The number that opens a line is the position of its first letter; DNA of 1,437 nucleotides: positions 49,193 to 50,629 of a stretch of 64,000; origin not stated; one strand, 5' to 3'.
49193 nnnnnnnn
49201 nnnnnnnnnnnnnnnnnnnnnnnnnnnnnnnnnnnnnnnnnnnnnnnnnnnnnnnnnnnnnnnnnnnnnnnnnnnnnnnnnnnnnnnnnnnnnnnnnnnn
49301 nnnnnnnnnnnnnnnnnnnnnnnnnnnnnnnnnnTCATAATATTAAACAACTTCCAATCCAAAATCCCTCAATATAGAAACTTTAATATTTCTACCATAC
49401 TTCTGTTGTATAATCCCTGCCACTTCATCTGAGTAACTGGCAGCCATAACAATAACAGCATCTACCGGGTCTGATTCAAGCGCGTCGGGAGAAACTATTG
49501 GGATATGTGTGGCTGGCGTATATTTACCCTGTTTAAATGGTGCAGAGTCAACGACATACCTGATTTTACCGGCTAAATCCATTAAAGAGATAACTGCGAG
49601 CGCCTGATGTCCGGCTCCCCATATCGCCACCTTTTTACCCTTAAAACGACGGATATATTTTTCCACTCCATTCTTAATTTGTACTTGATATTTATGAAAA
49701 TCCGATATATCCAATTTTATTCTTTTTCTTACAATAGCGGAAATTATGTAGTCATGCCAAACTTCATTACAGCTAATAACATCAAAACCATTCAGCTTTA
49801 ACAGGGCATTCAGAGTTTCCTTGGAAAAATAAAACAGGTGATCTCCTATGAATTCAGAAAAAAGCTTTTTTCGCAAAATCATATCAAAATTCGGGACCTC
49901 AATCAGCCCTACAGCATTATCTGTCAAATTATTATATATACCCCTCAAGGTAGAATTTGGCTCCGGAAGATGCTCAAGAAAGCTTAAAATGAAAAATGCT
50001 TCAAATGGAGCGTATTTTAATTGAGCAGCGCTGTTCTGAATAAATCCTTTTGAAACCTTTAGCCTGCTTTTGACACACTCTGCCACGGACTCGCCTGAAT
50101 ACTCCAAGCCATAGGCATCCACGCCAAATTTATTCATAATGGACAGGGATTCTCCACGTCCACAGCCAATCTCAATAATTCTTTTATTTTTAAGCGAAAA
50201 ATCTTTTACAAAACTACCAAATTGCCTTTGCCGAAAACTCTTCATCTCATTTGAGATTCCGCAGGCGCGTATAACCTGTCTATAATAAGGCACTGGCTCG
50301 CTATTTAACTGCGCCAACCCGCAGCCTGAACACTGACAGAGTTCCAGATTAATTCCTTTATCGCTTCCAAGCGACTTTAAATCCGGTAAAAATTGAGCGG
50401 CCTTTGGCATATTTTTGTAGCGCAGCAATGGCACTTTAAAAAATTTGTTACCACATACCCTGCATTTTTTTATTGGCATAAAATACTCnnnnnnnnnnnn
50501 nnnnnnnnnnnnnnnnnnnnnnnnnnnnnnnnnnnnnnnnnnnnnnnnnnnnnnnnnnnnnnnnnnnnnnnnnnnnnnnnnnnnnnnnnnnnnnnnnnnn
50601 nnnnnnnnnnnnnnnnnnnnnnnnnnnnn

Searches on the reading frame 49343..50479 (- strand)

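Call 11: search_protein_families(library=pfam, proteins=[window:49343-50479:-], max_evalue=0.001)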
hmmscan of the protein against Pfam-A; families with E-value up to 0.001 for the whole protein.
window:49343-50479:- (378 aa): 8 families
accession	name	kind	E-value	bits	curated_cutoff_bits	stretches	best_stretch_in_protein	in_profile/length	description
PF08484.17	Methyltransf_14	-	1.8e-16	60.8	23.5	1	261-355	46-143/160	C-methyltransferase C-terminal domain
PF13489.12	Methyltransf_23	-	4e-16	59.6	27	1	79-236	1-163/164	Methyltransferase domain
PF08241.18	Methyltransf_11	-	1.2e-08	35.9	21.2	1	103-187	2-89/95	Methyltransferase domain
PF07021.18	MetW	-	2.2e-08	34.4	21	1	97-198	13-112/193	Methionine biosynthesis protein MetW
PF08242.18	Methyltransf_12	-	2.2e-07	31.9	30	1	102-189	1-96/98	Methyltransferase domain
PF13847.12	Methyltransf_31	-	2.2e-07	31.1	27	1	97-197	3-113/145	Methyltransferase domain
PF13649.12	Methyltransf_25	-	1.4e-05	26.1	27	1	101-186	1-94/97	Methyltransferase domain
PF08421.16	Methyltransf_13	-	0.00022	21.7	31.3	1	6-60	1-54/62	Putative zinc binding domain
